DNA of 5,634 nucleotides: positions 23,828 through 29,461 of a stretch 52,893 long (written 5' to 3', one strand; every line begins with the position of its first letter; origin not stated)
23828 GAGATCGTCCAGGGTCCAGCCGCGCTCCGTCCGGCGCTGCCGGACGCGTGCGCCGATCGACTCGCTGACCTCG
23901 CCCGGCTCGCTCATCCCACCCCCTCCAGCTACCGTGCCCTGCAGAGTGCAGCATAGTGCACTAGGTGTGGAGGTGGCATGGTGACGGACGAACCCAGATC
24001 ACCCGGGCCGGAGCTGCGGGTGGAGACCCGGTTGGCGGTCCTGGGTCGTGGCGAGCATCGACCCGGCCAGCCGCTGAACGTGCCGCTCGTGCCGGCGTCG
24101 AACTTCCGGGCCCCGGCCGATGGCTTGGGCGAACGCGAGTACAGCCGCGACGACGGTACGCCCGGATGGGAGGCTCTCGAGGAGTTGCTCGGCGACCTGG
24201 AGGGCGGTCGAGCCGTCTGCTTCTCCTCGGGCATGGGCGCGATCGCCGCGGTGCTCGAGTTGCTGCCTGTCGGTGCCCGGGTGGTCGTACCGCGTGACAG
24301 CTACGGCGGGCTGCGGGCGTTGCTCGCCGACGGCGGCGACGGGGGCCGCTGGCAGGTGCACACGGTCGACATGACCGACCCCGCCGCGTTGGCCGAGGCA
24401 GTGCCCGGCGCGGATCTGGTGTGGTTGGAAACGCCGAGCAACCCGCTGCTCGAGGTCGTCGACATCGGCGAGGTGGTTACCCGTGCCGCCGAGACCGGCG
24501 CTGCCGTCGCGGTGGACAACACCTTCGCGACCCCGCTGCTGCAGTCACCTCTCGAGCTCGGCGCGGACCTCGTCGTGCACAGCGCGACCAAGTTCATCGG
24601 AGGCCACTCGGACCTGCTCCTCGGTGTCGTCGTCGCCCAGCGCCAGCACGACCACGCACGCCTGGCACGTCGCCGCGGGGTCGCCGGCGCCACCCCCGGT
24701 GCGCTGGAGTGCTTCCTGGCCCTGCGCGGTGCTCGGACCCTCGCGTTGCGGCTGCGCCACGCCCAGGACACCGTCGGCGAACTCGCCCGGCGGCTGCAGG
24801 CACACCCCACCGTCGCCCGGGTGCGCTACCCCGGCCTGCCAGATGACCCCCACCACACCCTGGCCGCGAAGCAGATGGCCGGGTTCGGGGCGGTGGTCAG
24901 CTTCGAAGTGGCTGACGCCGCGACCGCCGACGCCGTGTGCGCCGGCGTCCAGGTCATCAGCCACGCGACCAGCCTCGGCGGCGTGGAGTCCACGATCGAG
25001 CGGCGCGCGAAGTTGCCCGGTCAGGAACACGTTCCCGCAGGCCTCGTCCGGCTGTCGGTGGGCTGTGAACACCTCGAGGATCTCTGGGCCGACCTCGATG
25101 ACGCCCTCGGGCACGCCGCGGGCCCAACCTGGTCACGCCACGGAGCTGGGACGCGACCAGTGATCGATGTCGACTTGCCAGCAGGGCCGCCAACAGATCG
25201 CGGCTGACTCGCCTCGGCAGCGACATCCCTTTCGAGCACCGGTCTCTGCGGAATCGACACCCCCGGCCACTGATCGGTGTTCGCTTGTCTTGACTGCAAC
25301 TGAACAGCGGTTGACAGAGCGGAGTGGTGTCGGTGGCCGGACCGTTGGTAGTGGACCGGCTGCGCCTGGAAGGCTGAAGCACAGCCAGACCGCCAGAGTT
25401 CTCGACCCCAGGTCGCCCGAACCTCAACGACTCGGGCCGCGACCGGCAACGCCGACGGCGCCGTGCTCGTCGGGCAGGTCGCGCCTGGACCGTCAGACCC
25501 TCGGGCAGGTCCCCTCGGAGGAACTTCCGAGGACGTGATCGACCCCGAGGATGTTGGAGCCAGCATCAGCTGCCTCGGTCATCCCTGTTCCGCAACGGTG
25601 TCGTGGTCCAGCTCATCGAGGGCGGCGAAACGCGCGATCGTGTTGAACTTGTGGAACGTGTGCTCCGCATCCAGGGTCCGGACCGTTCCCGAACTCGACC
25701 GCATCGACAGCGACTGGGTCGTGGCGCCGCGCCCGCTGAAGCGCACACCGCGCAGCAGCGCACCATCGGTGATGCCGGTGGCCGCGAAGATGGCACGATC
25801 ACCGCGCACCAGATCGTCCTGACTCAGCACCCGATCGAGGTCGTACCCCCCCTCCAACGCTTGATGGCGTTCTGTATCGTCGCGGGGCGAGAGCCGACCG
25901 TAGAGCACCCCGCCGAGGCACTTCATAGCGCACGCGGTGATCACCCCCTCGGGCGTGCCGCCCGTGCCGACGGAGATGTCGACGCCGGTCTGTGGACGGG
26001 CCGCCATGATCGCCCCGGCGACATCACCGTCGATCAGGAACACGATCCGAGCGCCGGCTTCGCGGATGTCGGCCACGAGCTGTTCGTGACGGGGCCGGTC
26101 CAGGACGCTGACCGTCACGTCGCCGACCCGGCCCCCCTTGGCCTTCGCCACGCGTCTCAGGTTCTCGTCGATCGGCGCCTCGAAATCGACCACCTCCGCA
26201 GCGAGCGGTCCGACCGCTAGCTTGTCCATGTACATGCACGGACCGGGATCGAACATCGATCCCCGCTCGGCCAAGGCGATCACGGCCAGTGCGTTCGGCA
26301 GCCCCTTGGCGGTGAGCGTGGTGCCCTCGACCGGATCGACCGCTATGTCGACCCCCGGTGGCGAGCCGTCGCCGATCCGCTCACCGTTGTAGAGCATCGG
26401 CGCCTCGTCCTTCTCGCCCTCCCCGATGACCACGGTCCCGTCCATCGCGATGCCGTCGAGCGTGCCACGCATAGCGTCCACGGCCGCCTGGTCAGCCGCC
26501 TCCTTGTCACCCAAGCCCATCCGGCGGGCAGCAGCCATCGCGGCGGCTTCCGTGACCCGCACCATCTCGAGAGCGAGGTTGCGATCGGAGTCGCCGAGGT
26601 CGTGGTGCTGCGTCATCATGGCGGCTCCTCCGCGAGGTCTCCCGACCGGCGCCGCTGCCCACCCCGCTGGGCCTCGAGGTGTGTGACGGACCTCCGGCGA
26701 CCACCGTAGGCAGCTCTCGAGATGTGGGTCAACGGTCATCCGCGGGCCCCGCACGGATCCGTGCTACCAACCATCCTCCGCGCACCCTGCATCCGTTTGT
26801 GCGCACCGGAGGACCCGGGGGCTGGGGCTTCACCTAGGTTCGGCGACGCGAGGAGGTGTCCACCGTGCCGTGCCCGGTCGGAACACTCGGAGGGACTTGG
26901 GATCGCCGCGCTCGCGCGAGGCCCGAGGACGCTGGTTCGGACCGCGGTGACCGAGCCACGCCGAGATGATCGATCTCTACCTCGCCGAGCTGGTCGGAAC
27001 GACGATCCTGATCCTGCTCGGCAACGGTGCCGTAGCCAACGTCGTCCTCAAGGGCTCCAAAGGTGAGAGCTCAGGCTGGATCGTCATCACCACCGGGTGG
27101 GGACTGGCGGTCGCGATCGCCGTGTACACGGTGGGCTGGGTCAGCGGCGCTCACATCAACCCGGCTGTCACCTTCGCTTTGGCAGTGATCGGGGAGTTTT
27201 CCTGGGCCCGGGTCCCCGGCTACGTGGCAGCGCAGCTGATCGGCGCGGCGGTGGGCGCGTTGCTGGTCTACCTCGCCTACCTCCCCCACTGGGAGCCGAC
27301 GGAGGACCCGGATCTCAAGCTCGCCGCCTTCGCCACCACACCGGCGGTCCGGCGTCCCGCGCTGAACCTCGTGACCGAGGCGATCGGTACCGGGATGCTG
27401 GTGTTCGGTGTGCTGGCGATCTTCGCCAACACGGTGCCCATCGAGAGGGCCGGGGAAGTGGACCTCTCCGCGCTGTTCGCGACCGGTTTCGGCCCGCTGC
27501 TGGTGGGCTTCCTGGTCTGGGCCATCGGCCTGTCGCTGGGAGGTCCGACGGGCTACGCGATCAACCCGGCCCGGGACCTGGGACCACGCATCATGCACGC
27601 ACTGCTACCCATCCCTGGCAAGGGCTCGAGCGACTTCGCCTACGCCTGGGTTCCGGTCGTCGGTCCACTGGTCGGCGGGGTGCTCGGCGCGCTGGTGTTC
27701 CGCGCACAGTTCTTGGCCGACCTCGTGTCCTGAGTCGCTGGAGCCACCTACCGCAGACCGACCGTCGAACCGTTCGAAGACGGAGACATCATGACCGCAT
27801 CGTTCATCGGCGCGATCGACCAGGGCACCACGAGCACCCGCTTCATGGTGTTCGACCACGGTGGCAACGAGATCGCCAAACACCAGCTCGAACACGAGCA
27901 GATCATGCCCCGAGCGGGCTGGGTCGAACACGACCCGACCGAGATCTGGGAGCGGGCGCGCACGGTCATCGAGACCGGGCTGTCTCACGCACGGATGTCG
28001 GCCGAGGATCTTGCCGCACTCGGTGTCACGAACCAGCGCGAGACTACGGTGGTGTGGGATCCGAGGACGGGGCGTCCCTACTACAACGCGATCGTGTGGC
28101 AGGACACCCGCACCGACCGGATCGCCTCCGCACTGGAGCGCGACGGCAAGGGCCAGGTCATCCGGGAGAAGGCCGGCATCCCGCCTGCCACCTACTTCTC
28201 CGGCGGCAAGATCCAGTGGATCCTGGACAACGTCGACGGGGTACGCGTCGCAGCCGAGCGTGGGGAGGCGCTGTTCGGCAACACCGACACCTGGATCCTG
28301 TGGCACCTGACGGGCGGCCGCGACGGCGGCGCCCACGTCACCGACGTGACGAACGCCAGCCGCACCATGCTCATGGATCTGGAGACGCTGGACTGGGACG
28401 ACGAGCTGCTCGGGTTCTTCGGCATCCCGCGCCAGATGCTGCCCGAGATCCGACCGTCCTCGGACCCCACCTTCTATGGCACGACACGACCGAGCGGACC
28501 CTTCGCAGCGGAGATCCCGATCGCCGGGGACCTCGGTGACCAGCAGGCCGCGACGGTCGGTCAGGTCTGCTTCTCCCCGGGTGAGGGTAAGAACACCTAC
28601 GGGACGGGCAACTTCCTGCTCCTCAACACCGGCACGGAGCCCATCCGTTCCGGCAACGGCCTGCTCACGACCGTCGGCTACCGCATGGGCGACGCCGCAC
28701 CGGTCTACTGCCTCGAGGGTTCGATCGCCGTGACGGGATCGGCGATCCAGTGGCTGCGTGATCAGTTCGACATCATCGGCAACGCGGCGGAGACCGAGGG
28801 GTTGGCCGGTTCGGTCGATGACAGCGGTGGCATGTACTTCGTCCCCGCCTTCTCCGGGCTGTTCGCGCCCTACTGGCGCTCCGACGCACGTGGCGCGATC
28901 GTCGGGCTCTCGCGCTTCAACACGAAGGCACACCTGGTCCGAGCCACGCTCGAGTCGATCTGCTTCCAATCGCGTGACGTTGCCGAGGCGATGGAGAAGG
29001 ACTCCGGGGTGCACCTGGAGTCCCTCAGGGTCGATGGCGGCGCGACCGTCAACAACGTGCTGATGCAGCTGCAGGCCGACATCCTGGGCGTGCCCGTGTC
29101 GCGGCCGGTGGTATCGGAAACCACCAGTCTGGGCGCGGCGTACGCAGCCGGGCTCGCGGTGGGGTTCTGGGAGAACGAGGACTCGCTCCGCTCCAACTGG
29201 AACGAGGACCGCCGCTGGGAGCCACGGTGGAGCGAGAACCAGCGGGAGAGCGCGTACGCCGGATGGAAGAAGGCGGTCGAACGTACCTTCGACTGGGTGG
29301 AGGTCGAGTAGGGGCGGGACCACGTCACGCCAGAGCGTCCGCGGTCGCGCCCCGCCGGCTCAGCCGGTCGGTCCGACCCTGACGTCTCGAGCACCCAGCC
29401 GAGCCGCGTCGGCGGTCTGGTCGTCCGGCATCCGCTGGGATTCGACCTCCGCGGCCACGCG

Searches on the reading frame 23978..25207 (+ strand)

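Call 6: search_protein_families(library=pfam, proteins=[window:23978-25207:+], max_evalue=0.001)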
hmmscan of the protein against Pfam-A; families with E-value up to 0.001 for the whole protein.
window:23978-25207:+ (409 aa): 1 family
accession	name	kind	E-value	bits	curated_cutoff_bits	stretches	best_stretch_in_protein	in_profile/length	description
PF01053.26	Cys_Met_Meta_PP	-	1.3e-93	314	27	1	33-377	18-380/381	Cys/Met metabolism PLP-dependent enzyme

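Call 7: search_protein_families(library=ncbifam, proteins=[window:23978-25207:+], max_evalue=0.001)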
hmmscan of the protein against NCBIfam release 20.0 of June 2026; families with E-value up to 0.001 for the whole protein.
window:23978-25207:+ (409 aa): 45 families (the best 25 are shown)
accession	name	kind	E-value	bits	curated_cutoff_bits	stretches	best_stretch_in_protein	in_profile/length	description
NF005758.0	PRK07582.1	equivalog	4.3e-112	374.5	440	1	16-379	10-370/372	cystathionine gamma-lyase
NF005871.0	PRK07811.1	equivalog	2.4e-87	293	513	1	34-378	32-387/389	cystathionine gamma-synthase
TIGR02080.1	O_succ_thio_ly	equivalog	2.9e-82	276.4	504.55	1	53-379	43-381/382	cystathionine gamma-synthase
NF006450.0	PRK08776.1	equivalog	3.4e-79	266.5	730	1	35-381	33-392/405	O-succinylhomoserine (thiol)-lyase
NF005976.0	PRK08064.1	equivalog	8e-79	265.4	627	1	32-379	24-382/390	cystathionine beta-lyase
NF006097.0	PRK08249.1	equivalog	5.5e-75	252.2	600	1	55-379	60-395/402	cystathionine gamma-synthase family protein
NF005810.0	PRK07671.1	equivalog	1.6e-74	251.2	594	1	25-377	13-376/377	bifunctional cystathionine gamma-lyase/homocysteine desulfhydrase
NF005695.0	PRK07503.1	equivalog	9.3e-74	248.5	666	1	60-380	63-397/403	methionine gamma-lyase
NF006463.0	PRK08861.1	equivalog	1.4e-73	248.1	670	1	43-381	34-385/388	O-succinylhomoserine (thiol)-lyase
NF004821.0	PRK06176.1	equivalog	4.2e-73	246.4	642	1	15-378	3-377/380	cystathionine gamma-synthase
NF006347.0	PRK08574.1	equivalog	3.4e-72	243.3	477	1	53-378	45-383/385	cystathionine gamma-synthase family protein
TIGR01329.1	cysta_beta_ly_E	equivalog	1.4e-71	241.2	487.5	1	28-380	13-381/383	cystathionine beta-lyase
TIGR01328.1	met_gam_lyase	equivalog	3.6e-71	240.1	549.7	1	60-377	57-388/391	methionine gamma-lyase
NF005961.0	PRK08045.1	equivalog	2.9e-70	236.9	690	1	53-379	44-382/386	cystathionine gamma-synthase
NF006003.0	PRK08133.1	equivalog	2.6e-67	227.2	522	1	55-377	60-394/396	O-succinylhomoserine sulfhydrylase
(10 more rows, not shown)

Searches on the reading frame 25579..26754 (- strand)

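Call 45: search_protein_families(library=pfam, proteins=[window:25579-26754:-], max_evalue=0.00001)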
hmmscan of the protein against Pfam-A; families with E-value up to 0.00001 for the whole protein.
window:25579-26754:- (391 aa): 1 family
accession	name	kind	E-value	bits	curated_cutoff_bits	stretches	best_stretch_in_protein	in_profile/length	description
PF03320.18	FBPase_glpX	-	5.1e-138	459.6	27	1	58-365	1-307/307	Bacterial fructose-1,6-bisphosphatase, glpX-encoded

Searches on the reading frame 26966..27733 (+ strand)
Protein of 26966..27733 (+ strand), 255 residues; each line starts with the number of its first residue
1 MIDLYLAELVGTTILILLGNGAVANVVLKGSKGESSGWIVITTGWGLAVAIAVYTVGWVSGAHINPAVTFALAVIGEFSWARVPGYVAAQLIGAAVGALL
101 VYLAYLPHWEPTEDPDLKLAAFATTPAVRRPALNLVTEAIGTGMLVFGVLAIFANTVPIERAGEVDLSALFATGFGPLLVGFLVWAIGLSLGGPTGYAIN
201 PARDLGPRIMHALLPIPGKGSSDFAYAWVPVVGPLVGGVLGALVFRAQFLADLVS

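Call 45: search_protein_families(library=pfam, proteins=[window:26966-27733:+], max_evalue=0.00001)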
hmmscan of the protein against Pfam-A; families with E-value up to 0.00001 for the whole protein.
window:26966-27733:+ (255 aa): 1 family
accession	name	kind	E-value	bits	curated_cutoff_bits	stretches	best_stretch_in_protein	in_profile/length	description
PF00230.25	MIP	-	1.4e-46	159.5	25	1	5-245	11-222/222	Major intrinsic protein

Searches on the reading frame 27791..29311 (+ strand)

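Call 45: search_protein_families(library=pfam, proteins=[window:27791-29311:+], max_evalue=0.00001)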
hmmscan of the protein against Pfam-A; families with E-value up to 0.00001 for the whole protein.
window:27791-29311:+ (506 aa): 2 families
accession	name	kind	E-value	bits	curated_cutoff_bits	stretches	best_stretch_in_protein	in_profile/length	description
PF00370.27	FGGY_N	-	3.7e-71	240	28.8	1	6-257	2-245/245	FGGY family of carbohydrate kinases, N-terminal domain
PF02782.22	FGGY_C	-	1.6e-50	172.1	27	1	267-456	2-197/198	FGGY family of carbohydrate kinases, C-terminal domain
